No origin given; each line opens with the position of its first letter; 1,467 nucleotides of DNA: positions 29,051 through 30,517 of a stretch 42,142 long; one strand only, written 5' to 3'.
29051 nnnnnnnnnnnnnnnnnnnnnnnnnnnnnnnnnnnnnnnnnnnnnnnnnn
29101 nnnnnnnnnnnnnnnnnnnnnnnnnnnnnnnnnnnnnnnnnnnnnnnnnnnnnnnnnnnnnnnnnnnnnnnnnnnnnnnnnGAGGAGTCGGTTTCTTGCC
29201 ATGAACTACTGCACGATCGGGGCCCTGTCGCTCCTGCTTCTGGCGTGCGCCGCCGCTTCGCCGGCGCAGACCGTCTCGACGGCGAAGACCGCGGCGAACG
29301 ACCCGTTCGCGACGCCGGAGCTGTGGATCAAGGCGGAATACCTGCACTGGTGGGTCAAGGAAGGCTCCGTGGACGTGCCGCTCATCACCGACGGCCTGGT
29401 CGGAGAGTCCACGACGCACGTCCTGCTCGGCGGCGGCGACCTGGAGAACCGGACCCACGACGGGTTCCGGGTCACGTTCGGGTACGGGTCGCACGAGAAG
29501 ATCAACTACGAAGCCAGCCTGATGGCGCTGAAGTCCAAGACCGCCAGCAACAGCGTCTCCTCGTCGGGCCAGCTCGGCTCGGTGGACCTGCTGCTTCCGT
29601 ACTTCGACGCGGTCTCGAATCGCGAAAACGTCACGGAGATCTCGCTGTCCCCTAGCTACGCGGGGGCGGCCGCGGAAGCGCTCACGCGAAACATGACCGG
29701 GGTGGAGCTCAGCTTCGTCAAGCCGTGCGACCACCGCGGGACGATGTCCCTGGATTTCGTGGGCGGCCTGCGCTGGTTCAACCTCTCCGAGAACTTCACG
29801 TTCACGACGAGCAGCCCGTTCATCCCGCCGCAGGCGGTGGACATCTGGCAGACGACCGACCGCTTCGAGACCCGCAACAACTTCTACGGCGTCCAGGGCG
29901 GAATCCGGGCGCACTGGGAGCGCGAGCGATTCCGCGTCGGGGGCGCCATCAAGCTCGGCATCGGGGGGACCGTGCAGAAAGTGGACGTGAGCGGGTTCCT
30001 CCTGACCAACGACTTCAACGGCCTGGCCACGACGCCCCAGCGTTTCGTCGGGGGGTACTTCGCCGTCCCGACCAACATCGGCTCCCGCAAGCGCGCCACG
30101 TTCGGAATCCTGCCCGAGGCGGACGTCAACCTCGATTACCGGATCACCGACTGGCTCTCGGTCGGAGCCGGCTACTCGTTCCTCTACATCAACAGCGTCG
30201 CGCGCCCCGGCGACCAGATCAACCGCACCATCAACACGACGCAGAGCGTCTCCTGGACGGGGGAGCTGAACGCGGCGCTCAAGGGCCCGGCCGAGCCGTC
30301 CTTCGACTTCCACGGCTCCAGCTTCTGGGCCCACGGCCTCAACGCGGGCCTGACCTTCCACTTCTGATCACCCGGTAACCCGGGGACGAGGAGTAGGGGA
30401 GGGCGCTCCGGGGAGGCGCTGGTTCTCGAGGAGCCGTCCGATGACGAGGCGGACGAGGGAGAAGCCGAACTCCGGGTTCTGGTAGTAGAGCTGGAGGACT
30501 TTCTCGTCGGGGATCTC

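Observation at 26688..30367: Two-gene unit: 30-Cys secreted giant plus BBP7 outer-membrane barrel under a near-consensus promoter; candidate undescribed envelope system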

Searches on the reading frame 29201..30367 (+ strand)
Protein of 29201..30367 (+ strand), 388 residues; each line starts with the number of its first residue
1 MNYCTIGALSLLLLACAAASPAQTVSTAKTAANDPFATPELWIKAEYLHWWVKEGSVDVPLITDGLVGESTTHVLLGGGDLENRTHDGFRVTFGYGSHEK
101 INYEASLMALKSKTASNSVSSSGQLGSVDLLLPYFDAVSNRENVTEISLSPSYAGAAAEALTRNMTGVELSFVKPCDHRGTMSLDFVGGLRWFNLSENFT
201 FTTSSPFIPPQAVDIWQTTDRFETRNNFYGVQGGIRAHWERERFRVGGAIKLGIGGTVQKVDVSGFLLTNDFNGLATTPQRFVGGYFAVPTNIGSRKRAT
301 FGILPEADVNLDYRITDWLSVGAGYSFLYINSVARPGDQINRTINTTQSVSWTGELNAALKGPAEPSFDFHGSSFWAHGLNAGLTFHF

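Call 4: search_protein_families(library=pfam, proteins=[window:29201-30367:+], max_evalue=0.1)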
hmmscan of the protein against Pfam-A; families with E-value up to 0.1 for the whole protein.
window:29201-30367:+ (388 aa): 1 family
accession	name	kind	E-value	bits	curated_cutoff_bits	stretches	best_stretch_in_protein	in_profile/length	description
PF07585.17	BBP7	-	1.9e-55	188.9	26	1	42-388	1-350/350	Putative beta barrel porin-7 (BBP7)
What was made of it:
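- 29201..30367 (+): BBP7 outer-membrane beta-barrel: 388 aa, signal peptide ending SPA|QT, C-terminal Phe. Pfam PF07585, E 1.9e-55 (call 4).
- Checked: Barrel: 29201-30367 matches Pfam BBP7 over the full profile (E 1.9e-55, 188.9 bits against a cut-off of 26; call 4).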

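Call 7: search_protein_families(library=ncbifam, proteins=[window:29201-30367:+], max_evalue=1)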
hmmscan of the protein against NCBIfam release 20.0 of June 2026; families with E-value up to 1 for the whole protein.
window:29201-30367:+ (388 aa): 1 family
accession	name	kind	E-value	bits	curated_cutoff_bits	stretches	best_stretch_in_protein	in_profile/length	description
TIGR04465.1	ArgArg_F420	equivalog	0.048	12.7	470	1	22-79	60-115/364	F420-dependent hydroxymycolic acid dehydrogenase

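Call 51: find_homologous_proteins(query=window:29201-30367:+)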
Query window:29201-30367:+ (388 aa): 223 proteins with E <= 0.001 among 8000 candidates; the best 120 are listed.
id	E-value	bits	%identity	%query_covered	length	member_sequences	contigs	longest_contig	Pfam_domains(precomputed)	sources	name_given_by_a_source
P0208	7.4e-263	889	100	100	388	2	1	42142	PF07585.18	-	-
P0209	4.8e-219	745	83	100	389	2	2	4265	PF07585.18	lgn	-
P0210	2.1e-216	737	83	100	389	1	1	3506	PF07585.18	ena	-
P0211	3.2e-209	713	79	100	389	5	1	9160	PF07585.18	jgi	jgi:hypothetical protein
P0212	1.6e-144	500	60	100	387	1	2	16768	PF07585.18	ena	-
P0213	1.8e-144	500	61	94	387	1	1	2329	PF07585.18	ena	-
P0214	5.8e-140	485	60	91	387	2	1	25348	PF07585.18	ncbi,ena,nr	ncbi:MAG TPA: BBP7 family outer membrane beta-barrel protein [Thermoanaerobaculia bacterium]|nr:BBP7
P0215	9.4e-136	471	59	90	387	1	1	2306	PF07585.18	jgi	jgi:hypothetical protein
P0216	8.0e-133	461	58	93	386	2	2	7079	PF07585.18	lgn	-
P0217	1.7e-129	450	54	100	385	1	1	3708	PF07585.18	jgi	jgi:hypothetical protein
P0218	7.6e-127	442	56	94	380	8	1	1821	PF07585.18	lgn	-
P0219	1.6e-123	431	55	94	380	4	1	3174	PF07585.18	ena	-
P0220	2.5e-123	430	53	98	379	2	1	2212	PF07585.18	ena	-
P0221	1.7e-116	408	51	98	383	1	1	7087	PF13505.13,PF07585.18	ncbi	ncbi:MAG: BBP7 family outer membrane beta-barrel protein [Candidatus Rokuibacteriota bacterium]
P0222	8.2e-113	395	52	98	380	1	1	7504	PF13505.13,PF07585.18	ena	-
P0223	2.0e-111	391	51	89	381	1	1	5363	PF13505.13,PF07585.18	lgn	-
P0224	4.1e-111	390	48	98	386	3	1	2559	PF13505.13,PF07585.18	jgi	-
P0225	4.8e-111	390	48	99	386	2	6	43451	PF13505.13,PF07585.18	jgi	jgi:hypothetical protein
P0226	1.1e-110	388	49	100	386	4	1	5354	PF13505.13,PF07585.18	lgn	-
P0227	1.5e-110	388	48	100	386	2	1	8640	PF13505.13,PF07585.18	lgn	-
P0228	1.9e-110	388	51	98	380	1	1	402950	PF13505.13,PF07585.18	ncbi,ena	-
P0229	2.5e-110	387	49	100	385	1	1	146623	PF07585.18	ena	-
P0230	3.4e-110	387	49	99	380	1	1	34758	PF13505.13,PF07585.18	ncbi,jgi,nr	ncbi:MAG TPA: BBP7 family outer membrane beta-barrel protein [Candidatus Methylomirabilis sp.]|nr:BB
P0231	6.9e-110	386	49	95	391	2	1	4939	PF13505.13,PF07585.18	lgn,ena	-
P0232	5.1e-109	383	49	95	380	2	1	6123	PF13505.13,PF07585.18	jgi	jgi:Putative beta barrel porin-7 (BBP7)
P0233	7.6e-109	382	51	89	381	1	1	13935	PF13505.13,PF07585.18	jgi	jgi:hypothetical protein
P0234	9.9e-109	382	49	95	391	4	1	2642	PF13505.13,PF07585.18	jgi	jgi:hypothetical protein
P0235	1.5e-107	378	51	89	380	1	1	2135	PF13505.13,PF07585.18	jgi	jgi:hypothetical protein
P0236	2.5e-107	377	48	98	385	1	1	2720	PF13505.13,PF07585.18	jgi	jgi:Putative beta barrel porin-7 (BBP7)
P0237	3.0e-107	377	50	100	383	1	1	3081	PF07585.18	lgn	-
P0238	9.1e-107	376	51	89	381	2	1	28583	PF07585.18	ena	-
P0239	1.6e-106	375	48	98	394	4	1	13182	PF13505.13,PF07585.18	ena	-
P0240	1.8e-106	375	50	89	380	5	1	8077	PF07585.18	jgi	jgi:hypothetical protein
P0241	2.3e-106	374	50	89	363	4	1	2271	PF13505.13,PF07585.18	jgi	jgi:hypothetical protein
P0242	5.0e-106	373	50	89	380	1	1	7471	PF07585.18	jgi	jgi:hypothetical protein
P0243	1.2e-105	372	46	96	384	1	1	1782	PF07585.18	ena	-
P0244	1.4e-105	372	46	99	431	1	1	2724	PF13505.13,PF07585.18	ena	-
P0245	1.4e-105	372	47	98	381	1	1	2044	PF07585.18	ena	-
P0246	1.8e-105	371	48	90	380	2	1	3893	PF07585.18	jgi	-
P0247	2.3e-105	371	47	100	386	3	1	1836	PF07585.18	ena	-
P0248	2.5e-105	371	47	100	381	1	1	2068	PF07585.18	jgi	-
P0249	5.6e-105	370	52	87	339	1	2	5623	PF13505.13,PF07585.18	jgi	jgi:Putative beta barrel porin-7 (BBP7)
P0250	8.4e-105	369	49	89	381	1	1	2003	PF13505.13,PF05150.19,PF07585.18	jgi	jgi:opacity protein-like surface antigen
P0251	1.0e-104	369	49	97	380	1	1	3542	PF07585.18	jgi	jgi:hypothetical protein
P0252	1.1e-104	369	46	97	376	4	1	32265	PF13505.13,PF07585.18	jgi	jgi:hypothetical protein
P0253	1.2e-104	369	46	98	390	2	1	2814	PF13505.13,PF07585.18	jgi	-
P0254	3.5e-104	367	47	100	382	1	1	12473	PF13505.13,PF07585.18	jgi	jgi:hypothetical protein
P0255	7.0e-104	366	47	98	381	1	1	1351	PF07585.18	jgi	jgi:Putative beta barrel porin-7 (BBP7)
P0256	8.2e-104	366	46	94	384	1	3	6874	PF13505.13,PF07585.18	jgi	jgi:hypothetical protein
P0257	9.0e-104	366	46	100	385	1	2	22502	PF07585.18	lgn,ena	-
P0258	9.8e-104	366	48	98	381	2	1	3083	PF07585.18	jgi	jgi:hypothetical protein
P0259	1.1e-103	365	47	100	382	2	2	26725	PF07585.18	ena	-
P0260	2.0e-103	365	48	93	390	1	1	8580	PF13505.13,PF07585.18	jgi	jgi:hypothetical protein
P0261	2.6e-103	364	46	100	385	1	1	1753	PF07585.18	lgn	-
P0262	5.2e-103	363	46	100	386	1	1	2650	PF07585.18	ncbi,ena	ncbi:MAG: BBP7 family outer membrane beta-barrel protein [candidate division NC10 bacterium]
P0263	2.0e-102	361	49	89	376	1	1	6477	PF13505.13,PF07585.18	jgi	jgi:hypothetical protein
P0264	2.2e-102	361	48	89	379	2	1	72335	PF07585.18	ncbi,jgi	ncbi:MAG TPA: BBP7 family outer membrane beta-barrel protein [Casimicrobiaceae bacterium]|jgi:hypoth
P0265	2.8e-102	361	49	98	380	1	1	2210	PF07585.18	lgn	-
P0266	3.3e-102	361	46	100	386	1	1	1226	PF13505.13,PF07585.18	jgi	-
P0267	5.7e-102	360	46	100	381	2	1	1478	PF13505.13,PF07585.18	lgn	-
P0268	1.4e-101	358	46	100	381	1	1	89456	PF13505.13,PF07585.18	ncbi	ncbi:MAG: BBP7 family outer membrane beta-barrel protein [Betaproteobacteria bacterium]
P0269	3.6e-101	357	46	100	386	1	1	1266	PF07585.18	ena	-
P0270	5.1e-101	357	46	100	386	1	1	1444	PF13505.13,PF07585.18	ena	-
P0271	8.2e-101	356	45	100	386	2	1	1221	PF13505.13,PF07585.18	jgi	-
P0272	1.2e-100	355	47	89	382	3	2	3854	PF07585.18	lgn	-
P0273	1.5e-100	355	43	100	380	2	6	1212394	PF13505.13,PF07585.18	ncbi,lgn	ncbi:MAG: BBP7 family outer membrane beta-barrel protein [Burkholderiales bacterium]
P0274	2.4e-100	354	45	98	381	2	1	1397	PF07585.18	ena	-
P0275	3.1e-100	354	47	97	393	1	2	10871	PF07585.18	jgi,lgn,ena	-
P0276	4.9e-100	353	49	85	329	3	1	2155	PF13505.13,PF07585.18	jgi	jgi:Putative beta barrel porin-7 (BBP7)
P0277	7.5e-100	353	44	100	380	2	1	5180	PF05150.19,PF07585.18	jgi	-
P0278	1.8e-99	352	47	98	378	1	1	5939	PF13505.13,PF07585.18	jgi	jgi:hypothetical protein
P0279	1.9e-99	351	48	88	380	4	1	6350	PF07585.18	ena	-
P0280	2.7e-99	351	47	96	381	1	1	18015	PF13505.13,PF07585.18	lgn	-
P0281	3.4e-99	351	47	97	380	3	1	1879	PF07585.18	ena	-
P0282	3.7e-99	351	48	89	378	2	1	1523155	PF07585.18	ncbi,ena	-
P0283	1.4e-98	349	45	94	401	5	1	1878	PF13505.13,PF05150.19,PF07585.18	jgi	jgi:hypothetical protein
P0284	2.2e-98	348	47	89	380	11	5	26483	PF07585.18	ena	-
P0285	3.2e-98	347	46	100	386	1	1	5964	PF07585.18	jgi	jgi:hypothetical protein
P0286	4.0e-98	347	47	90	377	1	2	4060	PF07585.18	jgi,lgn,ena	-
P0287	5.8e-98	347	45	100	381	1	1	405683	PF05150.19,PF07585.18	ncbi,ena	-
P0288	6.5e-98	346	46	95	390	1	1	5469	PF13505.13,PF07585.18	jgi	jgi:Putative beta barrel porin-7 (BBP7)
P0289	4.6e-97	344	49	89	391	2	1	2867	PF13505.13,PF07585.18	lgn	-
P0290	1.0e-96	342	45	95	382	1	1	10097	PF07585.18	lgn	-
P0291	8.0e-96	340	44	100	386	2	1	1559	PF07585.18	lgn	-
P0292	2.8e-95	338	44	100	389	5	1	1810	PF07585.18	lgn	-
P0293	3.2e-95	338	45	100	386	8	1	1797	PF07585.18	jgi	jgi:hypothetical protein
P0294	7.1e-95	336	44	100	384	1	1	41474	PF07585.18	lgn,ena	-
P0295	1.1e-94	336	49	81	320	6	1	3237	PF07585.18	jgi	jgi:hypothetical protein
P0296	1.5e-94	335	43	100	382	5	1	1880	PF07585.18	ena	-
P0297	2.0e-94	335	43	100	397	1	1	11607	PF07585.18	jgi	jgi:hypothetical protein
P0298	2.5e-94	335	48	89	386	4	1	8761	PF07585.18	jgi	-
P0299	9.0e-94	333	45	89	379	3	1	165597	PF07585.18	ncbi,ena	-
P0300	1.1e-93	332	46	88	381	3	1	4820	PF07585.18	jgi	-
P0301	3.3e-93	331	43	97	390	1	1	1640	PF07585.18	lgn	-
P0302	4.3e-93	331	49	83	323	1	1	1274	PF13505.13,PF07585.18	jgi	-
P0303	1.2e-90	323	46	90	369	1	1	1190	PF13505.13,PF07585.18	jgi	jgi:hypothetical protein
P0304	2.8e-90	321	45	98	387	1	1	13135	PF07585.18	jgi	jgi:hypothetical protein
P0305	3.8e-90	321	45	89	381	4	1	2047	PF13505.13,PF07585.18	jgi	jgi:hypothetical protein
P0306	1.7e-89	319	42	89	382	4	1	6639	PF07585.18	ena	-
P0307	3.3e-89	318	45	90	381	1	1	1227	PF07585.18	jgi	jgi:hypothetical protein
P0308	3.8e-89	318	45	93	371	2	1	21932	PF07585.18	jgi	jgi:hypothetical protein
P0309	7.0e-89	317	43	89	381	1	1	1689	PF07585.18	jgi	jgi:hypothetical protein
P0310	1.1e-88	316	49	78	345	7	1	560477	PF07585.18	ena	-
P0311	1.6e-88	315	45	89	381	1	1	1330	PF13505.13,PF07585.18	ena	-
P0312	2.2e-88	315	47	85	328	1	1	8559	PF13505.13,PF07585.18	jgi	jgi:hypothetical protein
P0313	5.7e-88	314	41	100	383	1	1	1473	PF07585.18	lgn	-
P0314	8.1e-88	313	45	89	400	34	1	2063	PF07585.18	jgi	-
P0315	1.6e-87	312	43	88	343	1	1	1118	PF07585.18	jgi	-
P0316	2.8e-87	311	42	95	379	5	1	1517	PF07585.18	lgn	-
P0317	2.8e-87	311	44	98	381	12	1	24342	PF07585.18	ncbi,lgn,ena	-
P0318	1.5e-86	309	45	89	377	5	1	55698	PF07585.18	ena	-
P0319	1.1e-84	303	44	87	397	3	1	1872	PF07585.18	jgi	-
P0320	4.0e-84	301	43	93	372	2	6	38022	PF07585.18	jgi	jgi:hypothetical protein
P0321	9.1e-84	300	44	93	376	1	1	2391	PF07585.18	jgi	jgi:hypothetical protein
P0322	4.1e-83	298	41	98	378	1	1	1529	PF07585.18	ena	-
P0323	9.7e-82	293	43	89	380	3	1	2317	PF07585.18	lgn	-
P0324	1.2e-80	290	47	75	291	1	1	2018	PF07585.18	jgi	jgi:hypothetical protein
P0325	6.0e-80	287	42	93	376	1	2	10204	PF07585.18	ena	-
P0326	3.2e-79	285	40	100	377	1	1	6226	PF07585.18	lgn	-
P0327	5.7e-79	284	42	93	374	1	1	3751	PF07585.18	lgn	-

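Call 52: find_encoding_contigs(protein=P0214, flank=10000, max_places=1)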
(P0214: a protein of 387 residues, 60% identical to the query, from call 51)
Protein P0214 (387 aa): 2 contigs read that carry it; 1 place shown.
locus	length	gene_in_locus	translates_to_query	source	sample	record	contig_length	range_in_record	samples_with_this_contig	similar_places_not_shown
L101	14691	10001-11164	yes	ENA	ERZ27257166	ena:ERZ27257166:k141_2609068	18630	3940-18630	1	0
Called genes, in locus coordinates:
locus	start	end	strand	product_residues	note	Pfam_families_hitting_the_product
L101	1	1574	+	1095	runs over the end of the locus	PF16640:Big_3_5, PF00395:SLH (weak)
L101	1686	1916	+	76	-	-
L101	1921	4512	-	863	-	PF12704:MacB_PCD, PF02687:FtsX, PF12704:MacB_PCD, PF02687:FtsX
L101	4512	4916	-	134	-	PF03551:PadR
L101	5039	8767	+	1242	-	PF15902:Sortilin-Vps10 (faint), PF00395:SLH (faint)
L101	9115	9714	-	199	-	PF01872:RibD_C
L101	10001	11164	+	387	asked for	PF07585:BBP7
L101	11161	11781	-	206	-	PF00027:cNMP_binding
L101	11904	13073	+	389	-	PF00395:SLH (faint)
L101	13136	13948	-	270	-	PF03781:FGE-sulfatase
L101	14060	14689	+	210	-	?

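Call 53: find_encoding_contigs(protein=P0228, flank=5000, max_places=1)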
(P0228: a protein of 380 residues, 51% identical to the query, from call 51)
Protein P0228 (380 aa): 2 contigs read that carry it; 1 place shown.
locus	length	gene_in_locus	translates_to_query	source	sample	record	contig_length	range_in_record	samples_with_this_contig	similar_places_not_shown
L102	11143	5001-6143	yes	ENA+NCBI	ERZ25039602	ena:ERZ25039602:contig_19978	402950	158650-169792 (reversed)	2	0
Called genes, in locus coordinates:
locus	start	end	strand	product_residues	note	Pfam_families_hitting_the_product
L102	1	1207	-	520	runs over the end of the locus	PF01425:Amidase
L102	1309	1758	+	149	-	PF18143:HAD_SAK_2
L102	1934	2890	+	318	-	PF04199:Cyclase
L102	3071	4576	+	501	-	PF00501:AMP-binding, PF13193:AMP-binding_C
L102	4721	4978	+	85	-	-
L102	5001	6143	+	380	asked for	PF13505:OMP_b-brl (faint), PF07585:BBP7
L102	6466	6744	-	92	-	-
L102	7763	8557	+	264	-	-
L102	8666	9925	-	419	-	PF00109:ketoacyl-synt, PF02801:Ketoacyl-synt_C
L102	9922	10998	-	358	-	PF00296:Bac_luciferase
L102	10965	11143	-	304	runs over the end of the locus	PF03279:Lip_A_acyltrans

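Call 54: find_encoding_contigs(protein=P0273, flank=5000, max_places=1)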
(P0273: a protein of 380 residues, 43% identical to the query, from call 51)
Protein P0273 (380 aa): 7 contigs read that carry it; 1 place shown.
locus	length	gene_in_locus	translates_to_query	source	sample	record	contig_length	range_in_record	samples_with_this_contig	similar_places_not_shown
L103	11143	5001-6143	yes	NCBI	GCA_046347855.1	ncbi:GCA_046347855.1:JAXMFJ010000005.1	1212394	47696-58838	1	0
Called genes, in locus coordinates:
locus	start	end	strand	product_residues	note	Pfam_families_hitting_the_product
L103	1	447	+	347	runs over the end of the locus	PF01547:SBP_bac_1, PF13416:SBP_bac_8, PF13531:SBP_bac_11 (weak)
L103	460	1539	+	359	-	PF00005:ABC_tran, PF13304:AAA_21 (faint), PF08402:TOBE_2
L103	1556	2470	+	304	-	PF00528:BPD_transp_1 (weak)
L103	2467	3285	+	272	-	PF00528:BPD_transp_1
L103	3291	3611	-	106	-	PF00085:Thioredoxin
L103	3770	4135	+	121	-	PF00072:Response_reg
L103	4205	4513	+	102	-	PF03992:ABM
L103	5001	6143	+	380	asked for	PF13505:OMP_b-brl (weak), PF07585:BBP7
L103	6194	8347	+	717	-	-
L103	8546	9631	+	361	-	PF01594:AI-2E_transport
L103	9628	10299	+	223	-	-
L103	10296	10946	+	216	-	-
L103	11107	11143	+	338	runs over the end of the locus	PF09952:AbiEi_2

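Call 55: find_encoding_contigs(protein=P0282, flank=5000, max_places=1)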
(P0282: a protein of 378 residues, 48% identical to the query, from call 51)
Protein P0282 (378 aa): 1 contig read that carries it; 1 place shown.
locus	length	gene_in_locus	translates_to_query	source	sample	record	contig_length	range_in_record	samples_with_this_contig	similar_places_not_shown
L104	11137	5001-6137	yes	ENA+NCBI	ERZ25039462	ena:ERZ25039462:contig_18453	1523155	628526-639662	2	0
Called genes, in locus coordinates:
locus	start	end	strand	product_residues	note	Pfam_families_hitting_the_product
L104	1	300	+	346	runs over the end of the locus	PF01891:CbiM, PF13190:PDGLE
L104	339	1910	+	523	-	PF02361:CbiQ, PF00005:ABC_tran, PF02463:SMC_N (faint), PF13304:AAA_21 (weak)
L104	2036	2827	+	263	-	-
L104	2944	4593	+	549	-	PF12146:Hydrolase_4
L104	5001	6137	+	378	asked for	PF07585:BBP7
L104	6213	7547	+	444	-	-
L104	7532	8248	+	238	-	-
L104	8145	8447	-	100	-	-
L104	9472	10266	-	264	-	PF03466:LysR_substrate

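Call 72: predict_structure(alignment_id=A4)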
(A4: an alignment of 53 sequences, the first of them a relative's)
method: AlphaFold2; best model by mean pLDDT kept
length: 388 residues; sequences in the alignment: 53
mean_pLDDT: 88.3   pTM: 0.83
mean pLDDT of the five models: 88.3, 87.5, 87.6, 87.1, 85.8
residues with pLDDT >= 90: 276; 70-90: 67; 50-70: 22; < 50: 23
segments of 3 or more residues with pLDDT < 50: 1-4, 20-37
pLDDT, mean of each block of 10 residues (from residue 1): 54 57 39 45 96 81 92 87 86 87 95 93 94 95 94 93 96 90 95 97 91 90 98 96 95 98 97 86 94 96 97 94 97 93 92 86 90 94 94
secondary structure, 60 per line:
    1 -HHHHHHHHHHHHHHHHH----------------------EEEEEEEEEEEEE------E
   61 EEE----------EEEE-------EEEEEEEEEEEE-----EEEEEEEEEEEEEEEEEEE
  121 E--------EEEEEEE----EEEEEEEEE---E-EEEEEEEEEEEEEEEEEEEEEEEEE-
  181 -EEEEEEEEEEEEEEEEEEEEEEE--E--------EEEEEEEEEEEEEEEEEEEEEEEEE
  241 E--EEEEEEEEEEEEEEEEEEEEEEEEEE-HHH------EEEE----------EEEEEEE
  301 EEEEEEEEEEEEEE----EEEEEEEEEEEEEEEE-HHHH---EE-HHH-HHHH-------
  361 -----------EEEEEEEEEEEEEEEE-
elements in order: H2-18 E41-53 E60-63 E74-77 E85-96 E102-121 E130-136 E141-149 E155-179 E182-204 E216-241 E244-269 E280-283 E294-314 E319-334 H336-339 H350-353 E372-387
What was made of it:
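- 29201..30367 (+): AF2 pLDDT 88 with about 12 long strands (call 72).
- On BBP7 (PF07585): The AF2 model has pLDDT 88 and about 12 strands (call 72).
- On Two-partner secretion / Omp85-type exporter: The model shows only a signal helix, a short linker and a barrel of about 12 strands (call 72).
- AF2 pLDDT is 88, with about 12 strands of up to 26 residues (call 72). The barrel's long strands would project well beyond the membrane (call 72). This model has about 12 (call 72).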

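Call 74: fold_search(model_id=the predicted structure, library=pdb)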
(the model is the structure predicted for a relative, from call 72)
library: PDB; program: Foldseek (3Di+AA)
matches with E <= 10: 715; with E <= 0.001: 43
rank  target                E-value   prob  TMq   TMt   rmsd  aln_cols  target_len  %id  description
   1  9nh1_A                3.3e-08  1.00  0.44  0.65   7.7       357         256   11  In situ cryo-EM structure of porin I of the Legionella Dot/Icm T4SS machine (released 2025-09-17)
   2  9nh1_B                5.6e-08  1.00  0.46  0.66   8.8       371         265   10  In situ cryo-EM structure of porin I of the Legionella Dot/Icm T4SS machine (released 2025-09-17)
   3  9nh1_C                1.8e-07  1.00  0.49  0.71   5.9       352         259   10  In situ cryo-EM structure of porin I of the Legionella Dot/Icm T4SS machine (released 2025-09-17)
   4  2x56                  6.8e-07  1.00  0.44  0.62  10.0       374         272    9  Yersinia Pestis Plasminogen Activator Pla (Native) (released 2010-07-28)
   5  2x55                  9.6e-07  1.00  0.44  0.62  10.2       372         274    9  Yersinia Pestis Plasminogen Activator Pla (Native) (released 2010-07-28)
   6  4dcb_A                1.9e-06  1.00  0.45  0.61   8.9       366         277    9  Y. pestis Plasminogen Activator Pla in Complex with Human Plasminogen Activation Loop Peptide ALP11 (released 2012-06-06)
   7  2x4m_A                4.2e-06  1.00  0.43  0.56   9.7       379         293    9  Yersinia Pestis Plasminogen Activator Pla (released 2010-07-28)
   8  2x4m_C                6.5e-06  1.00  0.39  0.51  10.1       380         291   10  Yersinia Pestis Plasminogen Activator Pla (released 2010-07-28)
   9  1i78_A                2.1e-05  1.00  0.43  0.54   9.2       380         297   12  CRYSTAL STRUCTURE OF OUTER MEMBRANE PROTEASE OMPT FROM ESCHERICHIA COLI (released 2001-10-03)
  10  7xw0_A                2.3e-05  1.00  0.44  0.61   7.9       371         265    9  Crystal structure of pOmpT (released 2023-05-31)
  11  9a34_MODEL_1_A        2.3e-05  1.00  0.38  0.45  11.9       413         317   10  Model of E. coli OmpT by in-cell photo-crosslinking MS and deep learning (released 2023-02-24)
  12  7xw0_B                3.0e-05  1.00  0.45  0.62   8.0       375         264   10  Crystal structure of pOmpT (released 2023-05-31)
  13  2x4m_B                4.2e-05  1.00  0.42  0.56   9.7       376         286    9  Yersinia Pestis Plasminogen Activator Pla (released 2010-07-28)
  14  2r8a_A                5.9e-05  0.99  0.26  0.27  21.6       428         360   10  Crystal structure of the long-chain fatty acid transporter FadL mutant delta N8 (released 2008-09-23)
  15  1i78_B                7.9e-05  1.00  0.42  0.55   8.9       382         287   11  CRYSTAL STRUCTURE OF OUTER MEMBRANE PROTEASE OMPT FROM ESCHERICHIA COLI (released 2001-10-03)
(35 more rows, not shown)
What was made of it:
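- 29201..30367 (+): Foldseek hits to Legionella porin I and the omptins (call 74).
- The best structural matches are Legionella porin I and the omptins (call 74).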
